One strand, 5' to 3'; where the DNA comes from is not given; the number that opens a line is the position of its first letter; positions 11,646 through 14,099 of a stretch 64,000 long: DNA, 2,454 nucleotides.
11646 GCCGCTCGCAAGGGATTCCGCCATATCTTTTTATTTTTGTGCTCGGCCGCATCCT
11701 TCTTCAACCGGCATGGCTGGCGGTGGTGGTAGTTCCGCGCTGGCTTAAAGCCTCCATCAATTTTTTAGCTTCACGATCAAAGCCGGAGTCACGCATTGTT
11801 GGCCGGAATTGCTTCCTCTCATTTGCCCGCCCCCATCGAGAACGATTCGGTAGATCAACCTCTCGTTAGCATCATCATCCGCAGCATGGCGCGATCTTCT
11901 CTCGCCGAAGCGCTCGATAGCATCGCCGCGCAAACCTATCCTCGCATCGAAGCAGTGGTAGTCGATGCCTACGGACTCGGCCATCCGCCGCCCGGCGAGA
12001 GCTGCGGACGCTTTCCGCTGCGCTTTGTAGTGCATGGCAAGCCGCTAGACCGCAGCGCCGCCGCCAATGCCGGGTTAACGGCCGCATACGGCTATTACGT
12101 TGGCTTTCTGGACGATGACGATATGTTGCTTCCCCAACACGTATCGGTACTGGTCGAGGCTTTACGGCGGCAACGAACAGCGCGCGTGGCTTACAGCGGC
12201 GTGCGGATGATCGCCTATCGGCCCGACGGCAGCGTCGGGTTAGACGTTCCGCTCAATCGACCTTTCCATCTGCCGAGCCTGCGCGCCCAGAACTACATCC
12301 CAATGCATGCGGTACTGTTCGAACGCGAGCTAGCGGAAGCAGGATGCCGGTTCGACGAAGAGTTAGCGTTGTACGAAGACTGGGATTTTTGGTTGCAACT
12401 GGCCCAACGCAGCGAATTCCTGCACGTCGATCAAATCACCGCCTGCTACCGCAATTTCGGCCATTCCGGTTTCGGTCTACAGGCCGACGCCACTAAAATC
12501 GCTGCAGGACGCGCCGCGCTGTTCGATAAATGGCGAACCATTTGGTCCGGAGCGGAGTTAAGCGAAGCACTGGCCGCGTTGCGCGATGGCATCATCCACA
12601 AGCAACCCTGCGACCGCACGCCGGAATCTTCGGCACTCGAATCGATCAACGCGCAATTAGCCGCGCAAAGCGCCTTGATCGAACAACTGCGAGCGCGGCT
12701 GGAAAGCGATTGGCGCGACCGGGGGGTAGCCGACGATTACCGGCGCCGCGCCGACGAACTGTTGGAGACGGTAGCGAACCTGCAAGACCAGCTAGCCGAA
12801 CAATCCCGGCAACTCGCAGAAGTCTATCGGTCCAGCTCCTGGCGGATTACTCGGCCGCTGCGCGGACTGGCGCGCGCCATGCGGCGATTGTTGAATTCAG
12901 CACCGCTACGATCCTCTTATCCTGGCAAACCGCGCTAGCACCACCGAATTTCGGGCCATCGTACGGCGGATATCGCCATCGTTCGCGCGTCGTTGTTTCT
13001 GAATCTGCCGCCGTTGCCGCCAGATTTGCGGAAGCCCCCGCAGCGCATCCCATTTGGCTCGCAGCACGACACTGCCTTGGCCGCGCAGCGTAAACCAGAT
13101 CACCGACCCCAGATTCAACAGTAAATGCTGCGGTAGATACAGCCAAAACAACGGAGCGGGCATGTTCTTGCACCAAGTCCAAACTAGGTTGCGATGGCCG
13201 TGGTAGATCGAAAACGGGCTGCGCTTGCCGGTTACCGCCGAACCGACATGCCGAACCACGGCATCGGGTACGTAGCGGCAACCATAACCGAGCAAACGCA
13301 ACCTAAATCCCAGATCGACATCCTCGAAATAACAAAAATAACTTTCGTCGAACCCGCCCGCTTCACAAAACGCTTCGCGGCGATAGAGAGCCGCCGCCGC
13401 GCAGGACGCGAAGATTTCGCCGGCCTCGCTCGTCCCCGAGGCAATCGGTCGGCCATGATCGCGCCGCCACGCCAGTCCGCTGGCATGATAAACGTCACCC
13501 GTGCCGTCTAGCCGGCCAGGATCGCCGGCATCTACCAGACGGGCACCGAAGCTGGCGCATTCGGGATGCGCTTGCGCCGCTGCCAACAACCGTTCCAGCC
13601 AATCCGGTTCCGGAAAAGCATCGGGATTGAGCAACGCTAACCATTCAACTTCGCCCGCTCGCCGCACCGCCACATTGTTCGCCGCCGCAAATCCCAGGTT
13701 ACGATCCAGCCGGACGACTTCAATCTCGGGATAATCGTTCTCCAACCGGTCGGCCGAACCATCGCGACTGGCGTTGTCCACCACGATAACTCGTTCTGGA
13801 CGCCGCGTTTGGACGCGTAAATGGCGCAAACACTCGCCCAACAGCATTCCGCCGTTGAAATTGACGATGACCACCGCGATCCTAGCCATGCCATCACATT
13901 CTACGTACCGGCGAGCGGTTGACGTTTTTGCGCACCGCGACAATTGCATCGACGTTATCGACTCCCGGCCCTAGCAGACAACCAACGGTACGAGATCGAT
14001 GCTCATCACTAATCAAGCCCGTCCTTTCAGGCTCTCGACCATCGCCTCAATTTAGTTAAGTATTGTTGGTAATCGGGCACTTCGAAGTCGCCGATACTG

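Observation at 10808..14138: Three different sugar-modifying enzymes share a C-terminal coiled coil ending in SWR[LI]TxP[LV]R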

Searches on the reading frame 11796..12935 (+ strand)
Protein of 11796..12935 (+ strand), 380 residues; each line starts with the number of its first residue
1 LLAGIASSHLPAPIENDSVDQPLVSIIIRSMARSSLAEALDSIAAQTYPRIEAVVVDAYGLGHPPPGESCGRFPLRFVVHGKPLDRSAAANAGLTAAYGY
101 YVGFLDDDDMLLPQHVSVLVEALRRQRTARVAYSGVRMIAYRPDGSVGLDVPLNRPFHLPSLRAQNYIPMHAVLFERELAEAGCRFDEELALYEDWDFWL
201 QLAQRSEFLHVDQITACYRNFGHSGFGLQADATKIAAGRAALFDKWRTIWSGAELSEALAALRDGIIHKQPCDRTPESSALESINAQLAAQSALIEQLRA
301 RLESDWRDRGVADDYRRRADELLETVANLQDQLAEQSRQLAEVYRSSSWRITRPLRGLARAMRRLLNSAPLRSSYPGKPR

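Call 5: search_protein_families(library=pfam, proteins=[window:11796-12935:+], max_evalue=0.01)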
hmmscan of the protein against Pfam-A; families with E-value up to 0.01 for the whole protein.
window:11796-12935:+ (380 aa): 3 families
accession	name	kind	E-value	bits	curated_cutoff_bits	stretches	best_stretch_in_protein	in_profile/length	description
PF00535.33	Glycos_transf_2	-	9.3e-13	48.9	23.3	1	34-131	11-111/168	Glycosyl transferase family 2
PF10111.15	Glyco_tranf_2_2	-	0.00056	19.9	27.3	0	176-219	172-216/276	Glycosyltransferase like family 2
PF10174.14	Cast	-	0.0067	15.2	29.1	1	272-347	429-506/766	RIM-binding protein of the cytomatrix active zone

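Call 7: search_protein_families(library=ncbifam, proteins=[window:11796-12935:+], max_evalue=1)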
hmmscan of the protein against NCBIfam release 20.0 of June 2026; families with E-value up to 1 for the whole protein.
window:11796-12935:+ (380 aa): 15 families
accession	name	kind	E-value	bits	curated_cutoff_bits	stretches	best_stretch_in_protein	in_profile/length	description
TIGR03965.1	mycofact_glyco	equivalog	4.1e-11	42.4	280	1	21-206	73-267/467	mycofactocin biosynthesis glycosyltransferase MftF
NF050050.1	ProtGlycPglI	equivalog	7.8e-07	28.8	500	1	90-123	75-108/306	GalNAc(5)-diNAcBac-PP-undecaprenol beta-1,3-glucosyltransferase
NF007482.0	PRK10073.1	equivalog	1.1e-06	28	423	1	21-121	5-108/334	glycosyltransferase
NF047683.1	TeichurnBiosyTuaG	equivalog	2.4e-06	27.4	400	1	20-129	4-117/252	teichuronic acid biosynthesis protein TuaG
NF053739.1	GlytfEpsEBac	equivalog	3.1e-06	26.4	450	1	24-202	3-185/265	glycosyltransferase EpsE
TIGR04017.1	WcaA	equivalog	1.2e-05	25.1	495.75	1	19-218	2-205/279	colanic acid biosynthesis glycosyltransferase WcaA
NF007453.0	PRK10018.1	equivalog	6e-05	22.8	382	1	19-216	3-204/280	colanic acid biosynthesis glycosyltransferase WcaA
NF041394.1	GtaseAglG_Halo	equivalog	0.00064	19.1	440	1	34-134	16-116/304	glucosyl-dolichyl phosphate glucuronosyltransferase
NF041875.1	EPS_EpsD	equivalog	0.0016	17.9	370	1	24-131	1-111/325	exopolysaccharide biosynthesis glycosyltransferase EpsD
TIGR04283.1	glyco_like_mftF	equivalog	0.0046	16.6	182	1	25-212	2-179/221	TIGR04283 family arsenosugar biosynthesis glycosyltransferase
NF038299.1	EPS_HpsN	equivalog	0.026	13.5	425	1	22-115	1-98/317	hormogonium polysaccharide biosynthesis glycosyltransferase HpsN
TIGR03937.1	PgaC_IcaA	equivalog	0.041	12.8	422.3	1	17-126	40-153/407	poly-beta-1,6-N-acetyl-D-glucosamine synthase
NF052320.1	Cbp1_fam_LP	subfamily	0.11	12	90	1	280-343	89-142/286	Cbp1 family collagen-binding glycoprotein adhesin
NF038302.1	EPS_HpsE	equivalog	0.14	11.1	300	1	89-134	77-121/307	hormogonium polysaccharide biosynthesis glycosyltransferase HpsE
NF001962.0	PRK00736.1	equivalog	0.36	10.6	72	0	281-303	22-44/69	hypothetical protein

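Call 32: predict_structure(protein=window:11796-12935:+)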
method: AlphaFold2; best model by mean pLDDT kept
length: 380 residues; sequences in the alignment: 1
mean_pLDDT: 41.0   pTM: 0.30
mean pLDDT of the five models: 41.0, 38.3, 34.7, 34.1, 33.8
residues with pLDDT >= 90: 0; 70-90: 5; 50-70: 90; < 50: 285
segments of 3 or more residues with pLDDT < 50: 1-252, 271-274, 309-313, 346-351, 366-380
pLDDT, mean of each block of 10 residues (from residue 1): 26 31 32 38 38 31 30 30 32 28 30 35 34 34 35 31 29 32 32 40 38 39 35 41 44 56 57 53 68 66 55 48 59 66 53 55 48 31
secondary structure, 60 per line:
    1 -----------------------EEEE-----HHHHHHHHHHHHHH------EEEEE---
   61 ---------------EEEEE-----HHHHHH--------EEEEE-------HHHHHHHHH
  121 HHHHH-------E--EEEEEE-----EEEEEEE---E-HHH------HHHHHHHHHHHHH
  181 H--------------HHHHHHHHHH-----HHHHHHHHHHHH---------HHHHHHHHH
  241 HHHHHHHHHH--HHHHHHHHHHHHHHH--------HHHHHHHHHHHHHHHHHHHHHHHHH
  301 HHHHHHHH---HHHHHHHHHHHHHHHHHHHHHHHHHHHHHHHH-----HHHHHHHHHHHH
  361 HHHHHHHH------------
elements in order: E24-27 H33-46 E53-57 E76-80 H86-91 E100-104 H112-125 E136-141 E147-153 H168-181 H196-205 H211-222 H232-250 H253-267 H276-308 H312-343 H349-368

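Call 67: find_related_loci(query=window:11796-12935:+, collection=genome_contigs, flank=10000)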
Query window:11796-12935:+ (380 aa) in genome_contigs; peptide patterns used: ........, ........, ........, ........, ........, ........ (x = any residue, [..] = any of these).
223 stretches matched a pattern; 138 encode a relative of the query (tblastn E <= 1e-3); the best 80 are kept; 80 distinct loci.
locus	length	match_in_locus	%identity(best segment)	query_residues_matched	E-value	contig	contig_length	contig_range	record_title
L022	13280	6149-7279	68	12-380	4e-152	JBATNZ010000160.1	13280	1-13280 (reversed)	MAG: Candidatus Contendobacter sp. isolate MFD10518_ilm_asm_bin19 k127_280927, whole genome shotgun sequence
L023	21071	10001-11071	65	23-380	5e-140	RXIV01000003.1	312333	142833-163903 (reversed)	MAG: Candidatus Competibacteraceae bacterium isolate CPB_P15 c_000000000003, whole genome shotgun sequence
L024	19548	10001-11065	66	12-365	2e-136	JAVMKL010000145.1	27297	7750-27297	MAG: Candidatus Competibacter sp. isolate SCELSE-6-Com RS41505SPAdes_bin.009_0000000145, whole genome shotgun sequence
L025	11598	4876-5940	66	12-365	8e-136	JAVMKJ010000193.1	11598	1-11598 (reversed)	MAG: Candidatus Competibacter sp. isolate SCELSE-4-Com G12SPAdes_bin.027_0000000193, whole genome shotgun sequence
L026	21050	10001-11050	56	18-365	6e-126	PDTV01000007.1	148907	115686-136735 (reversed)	MAG: Candidatus Contendobacter odensis isolate DOLJORAL78_50_517 DolJOral78_scaffold_286, whole genome shotgun sequence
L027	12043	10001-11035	65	18-364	2e-125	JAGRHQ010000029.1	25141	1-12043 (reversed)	MAG: Candidatus Competibacteraceae bacterium isolate HKST-UBA202 NODE_29_length_25141_cov_9.040616, whole genome shotgun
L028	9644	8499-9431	59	8-364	6e-115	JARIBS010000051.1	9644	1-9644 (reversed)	MAG: Thiorhodococcus sp. isolate cluster2_bin.20 k127_206095, whole genome shotgun sequence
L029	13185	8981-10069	44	15-375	5e-100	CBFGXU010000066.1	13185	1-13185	MAG TPA_asm: uncultured Nitrosomonas sp. isolate SRR32277357_concoct_63 genome assembly, contig: ERZ27321080.1412, whole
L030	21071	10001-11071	51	11-356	2e-84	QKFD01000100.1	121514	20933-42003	MAG: Chromatiales bacterium isolate SZUA-493 scaffold_164, whole genome shotgun sequence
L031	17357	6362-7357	40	18-343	3e-73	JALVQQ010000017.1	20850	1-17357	MAG: Deltaproteobacteria bacterium isolate A3_metabat2_scaf2bin.059 A3_NODE_1144_length_20850_cov_2.683685, whole genome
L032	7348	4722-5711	42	17-371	3e-73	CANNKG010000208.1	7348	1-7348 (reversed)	MAG: Methylococcaceae bacterium isolate ZH-Oct18-51 genome assembly, contig: ZH-Oct18-C11638, whole genome shotgun seque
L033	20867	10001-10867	42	18-363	1e-72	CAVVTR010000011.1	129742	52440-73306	MAG: uncultured Acidobacteriota bacterium isolate MFD02923.bin.1.143 genome assembly, contig: contig_45194, whole genome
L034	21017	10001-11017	41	17-363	7e-72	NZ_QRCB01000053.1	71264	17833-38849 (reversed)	Nitrosomonas sp. JL21 JL21_contig000053, whole genome shotgun sequence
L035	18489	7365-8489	42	10-364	7e-72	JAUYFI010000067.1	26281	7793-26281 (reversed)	MAG: Sulfurisoma sp. isolate C21_maxbin.025_sub C21_k141_404683, whole genome shotgun sequence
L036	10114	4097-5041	42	20-363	2e-71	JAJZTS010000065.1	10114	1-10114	MAG: Proteobacteria bacterium isolate SKS3.bin86 NODE_11118_length_10114_cov_18.964454, whole genome shotgun sequence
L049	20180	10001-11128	40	22-363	1e-63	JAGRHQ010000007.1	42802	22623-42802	MAG: Candidatus Competibacteraceae bacterium isolate HKST-UBA202 NODE_7_length_42802_cov_9.726156, whole genome shotgun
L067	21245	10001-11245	41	20-365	9e-54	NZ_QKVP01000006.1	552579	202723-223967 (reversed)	Acidovorax sp. ST3 ST3_scaffold6, whole genome shotgun sequence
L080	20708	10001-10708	42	20-257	1e-49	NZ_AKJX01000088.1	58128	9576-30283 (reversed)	Acidovorax sp. CF316 PMI14_contig_361.361, whole genome shotgun sequence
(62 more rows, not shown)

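Call 74: search_protein_families(library=pfam, proteins=[L024:9260-11080:+, L032:3921-7346:+, L029:8930-12193:+, L034:9206-12892:+, L049:9068-12904:+, L067:9236-13174:+, L080:9236-13117:+, L026:13653-18623:-], max_evalue=0.0001)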
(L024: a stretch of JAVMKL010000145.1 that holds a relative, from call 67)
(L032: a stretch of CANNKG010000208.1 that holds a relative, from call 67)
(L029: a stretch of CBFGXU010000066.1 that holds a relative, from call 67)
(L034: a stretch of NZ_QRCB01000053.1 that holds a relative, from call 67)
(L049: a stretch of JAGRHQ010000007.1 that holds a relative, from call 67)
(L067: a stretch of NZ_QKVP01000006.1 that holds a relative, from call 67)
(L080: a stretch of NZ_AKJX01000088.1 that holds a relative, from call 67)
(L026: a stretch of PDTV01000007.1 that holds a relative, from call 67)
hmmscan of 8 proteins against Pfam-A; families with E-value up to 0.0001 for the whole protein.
L024:9260-11080:+ (607 aa): 3 families
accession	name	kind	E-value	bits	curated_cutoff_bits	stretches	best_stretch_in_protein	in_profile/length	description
PF02585.22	PIG-L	-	1.5e-31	110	28.2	1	27-148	1-128/129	GlcNAc-PI de-N-acetylase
PF00535.33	Glycos_transf_2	-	1.2e-13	51.7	23.3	1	270-366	10-109/168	Glycosyl transferase family 2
PF10111.15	Glyco_tranf_2_2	-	5.2e-06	26.6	27.3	1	319-456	65-216/276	Glycosyltransferase like family 2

L032:3921-7346:+ (1142 aa): 4 families
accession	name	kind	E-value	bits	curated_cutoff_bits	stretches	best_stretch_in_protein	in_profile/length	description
PF00535.33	Glycos_transf_2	-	6.8e-66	221.8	23.3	3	692-852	1-167/168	Glycosyl transferase family 2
PF02585.22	PIG-L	-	1.8e-26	93.6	28.2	1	41-162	2-128/129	GlcNAc-PI de-N-acetylase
PF10111.15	Glyco_tranf_2_2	-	4.4e-23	82.6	27.3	2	692-876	1-204/276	Glycosyltransferase like family 2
PF13641.12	Glyco_tranf_2_3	-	1.4e-19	71.5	27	1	949-1135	2-180/230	Glycosyltransferase like family 2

L029:8930-12193:+ (1088 aa): 7 families
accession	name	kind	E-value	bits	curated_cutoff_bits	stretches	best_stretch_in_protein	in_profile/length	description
PF00535.33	Glycos_transf_2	-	8.6e-44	149.9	23.3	2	449-560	2-114/168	Glycosyl transferase family 2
PF13641.12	Glyco_tranf_2_3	-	2.1e-23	84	27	2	448-671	4-217/230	Glycosyltransferase like family 2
PF00534.26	Glycos_transf_1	-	1.4e-16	60.9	26.4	1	934-1064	35-169/172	Glycosyl transferases group 1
PF10111.15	Glyco_tranf_2_2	-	3.9e-14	53.2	27.3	2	449-549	2-106/276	Glycosyltransferase like family 2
PF13692.12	Glyco_trans_1_4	-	3.8e-13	50.3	27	1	931-1053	19-142/142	Glycosyl transferases group 1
PF13712.12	Glyco_tranf_2_5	-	4.5e-07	30.2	27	0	498-668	27-192/210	Glycosyltransferase like family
PF08614.16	ATG16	-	3.4e-05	24.5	33.7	1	256-338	71-153/200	Autophagy protein 16 (ATG16)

L034:9206-12892:+ (1229 aa): 5 families
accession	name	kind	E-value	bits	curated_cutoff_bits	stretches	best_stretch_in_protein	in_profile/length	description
PF00535.33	Glycos_transf_2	-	3.6e-56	190.1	23.3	3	952-1126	2-164/168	Glycosyl transferase family 2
PF13641.12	Glyco_tranf_2_3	-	3.5e-28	99.6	27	1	948-1170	1-214/230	Glycosyltransferase like family 2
PF02585.22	PIG-L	-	4.8e-28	98.7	28.2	1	39-161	1-129/129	GlcNAc-PI de-N-acetylase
PF10111.15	Glyco_tranf_2_2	-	2.1e-21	77.1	27.3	1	299-464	29-215/276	Glycosyltransferase like family 2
PF13632.12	Glyco_trans_2_3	-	6.7e-06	26.5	27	0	1116-1170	74-125/198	Glycosyl transferase family group 2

L049:9068-12904:+ (1279 aa): 6 families
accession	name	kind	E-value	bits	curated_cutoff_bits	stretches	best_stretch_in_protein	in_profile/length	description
PF00535.33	Glycos_transf_2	-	2.2e-75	252.6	23.3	3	757-914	1-164/168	Glycosyl transferase family 2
PF13641.12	Glyco_tranf_2_3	-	1.9e-29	103.7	27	3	997-1210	4-212/230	Glycosyltransferase like family 2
PF02585.22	PIG-L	-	9.9e-25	87.9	28.2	1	80-202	1-128/129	GlcNAc-PI de-N-acetylase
PF10111.15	Glyco_tranf_2_2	-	1e-24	87.9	27.3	2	324-512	13-217/276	Glycosyltransferase like family 2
PF13632.12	Glyco_trans_2_3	-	1.2e-07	32.2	27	0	392-498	2-110/198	Glycosyl transferase family group 2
PF13704.12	Glyco_tranf_2_4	-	8.5e-07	29.8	27.5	0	1024-1087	20-83/98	Glycosyl transferase family 2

L067:9236-13174:+ (1313 aa): 4 families
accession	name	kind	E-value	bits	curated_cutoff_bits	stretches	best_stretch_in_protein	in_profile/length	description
PF00535.33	Glycos_transf_2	-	1.6e-65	220.6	23.3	3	773-933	1-167/168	Glycosyl transferase family 2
PF13641.12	Glyco_tranf_2_3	-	6.3e-28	98.8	27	2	1030-1247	2-211/230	Glycosyltransferase like family 2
PF02585.22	PIG-L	-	2e-27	96.7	28.2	1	26-147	1-128/129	GlcNAc-PI de-N-acetylase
PF10111.15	Glyco_tranf_2_2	-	5.2e-15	56.1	27.3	0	1033-1232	1-201/276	Glycosyltransferase like family 2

L080:9236-13117:+ (1294 aa): 5 families
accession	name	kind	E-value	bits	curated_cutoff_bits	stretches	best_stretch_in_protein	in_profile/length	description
PF00535.33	Glycos_transf_2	-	4.2e-66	222.4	23.3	3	761-917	1-163/168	Glycosyl transferase family 2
PF13641.12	Glyco_tranf_2_3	-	1.2e-27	97.9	27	2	1017-1240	1-209/230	Glycosyltransferase like family 2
PF02585.22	PIG-L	-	4.5e-26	92.3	28.2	1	27-148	1-128/129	GlcNAc-PI de-N-acetylase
PF10111.15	Glyco_tranf_2_2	-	9.7e-18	65.1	27.3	1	320-457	67-220/276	Glycosyltransferase like family 2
PF13632.12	Glyco_trans_2_3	-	2.7e-07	31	27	0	1176-1246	65-132/198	Glycosyl transferase family group 2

L026:13653-18623:- (1657 aa): 5 families
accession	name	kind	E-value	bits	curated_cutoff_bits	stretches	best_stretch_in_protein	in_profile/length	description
PF00535.33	Glycos_transf_2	-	1.9e-36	126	23.3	2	998-1124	1-125/168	Glycosyl transferase family 2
PF00534.26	Glycos_transf_1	-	5.5e-22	78.5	26.4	1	1466-1617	5-158/172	Glycosyl transferases group 1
PF13692.12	Glyco_trans_1_4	-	1.3e-17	64.8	27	1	1489-1604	15-129/142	Glycosyl transferases group 1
PF13641.12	Glyco_tranf_2_3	-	2e-15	57.9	27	1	995-1127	2-135/230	Glycosyltransferase like family 2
PF13439.12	Glyco_transf_4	-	6.6e-14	52.7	28.5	1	1308-1409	2-109/170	Glycosyltransferase Family 4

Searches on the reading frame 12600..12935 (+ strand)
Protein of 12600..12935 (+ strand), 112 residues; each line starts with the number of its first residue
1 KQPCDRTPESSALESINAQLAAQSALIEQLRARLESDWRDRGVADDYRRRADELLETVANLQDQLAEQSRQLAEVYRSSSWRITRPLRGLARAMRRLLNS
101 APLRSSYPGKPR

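Call 7: search_protein_families(library=ncbifam, proteins=[window:12600-12935:+], max_evalue=1)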
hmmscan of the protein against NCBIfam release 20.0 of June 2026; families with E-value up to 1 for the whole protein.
window:12600-12935:+ (112 aa): 6 families
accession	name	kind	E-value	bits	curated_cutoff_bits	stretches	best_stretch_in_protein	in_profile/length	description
NF052320.1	Cbp1_fam_LP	subfamily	0.024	14.1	90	1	13-75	90-142/286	Cbp1 family collagen-binding glycoprotein adhesin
NF001962.0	PRK00736.1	equivalog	0.025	14.3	72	0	13-35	22-44/69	hypothetical protein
NF052504.1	sll1863_fam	domain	0.046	13.9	35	1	14-67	7-58/93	sll1863 family stress response protein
NF052420.1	translocon_SseD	equivalog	0.048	13.8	130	1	32-77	102-146/152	type III secretion system translocon protein SseD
NF045487.1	ASRP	equivalog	0.056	12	300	1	10-75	316-381/593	archaea-specific SMC-related protein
TIGR03998.1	thiol_BshC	equivalog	0.066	12.1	265.8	1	12-96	383-467/529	bacillithiol biosynthesis cysteine-adding enzyme BshC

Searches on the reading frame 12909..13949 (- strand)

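Call 5: search_protein_families(library=pfam, proteins=[window:12909-13949:-], max_evalue=0.01)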
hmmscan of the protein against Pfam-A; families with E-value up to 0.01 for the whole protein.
window:12909-13949:- (347 aa): 5 families
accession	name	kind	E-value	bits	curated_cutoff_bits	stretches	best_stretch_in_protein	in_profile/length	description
PF00535.33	Glycos_transf_2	-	1.8e-22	80.5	23.3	1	26-194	2-164/168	Glycosyl transferase family 2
PF13641.12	Glyco_tranf_2_3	-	3.1e-17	63.8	27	1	23-235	2-212/230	Glycosyltransferase like family 2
PF13632.12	Glyco_trans_2_3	-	8.3e-08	32.7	27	1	103-286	1-166/198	Glycosyl transferase family group 2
PF13704.12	Glyco_tranf_2_4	-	2.4e-05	25.2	27.5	1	34-112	4-83/98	Glycosyl transferase family 2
PF10111.15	Glyco_tranf_2_2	-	4.8e-05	23.4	27.3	1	41-219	19-201/276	Glycosyltransferase like family 2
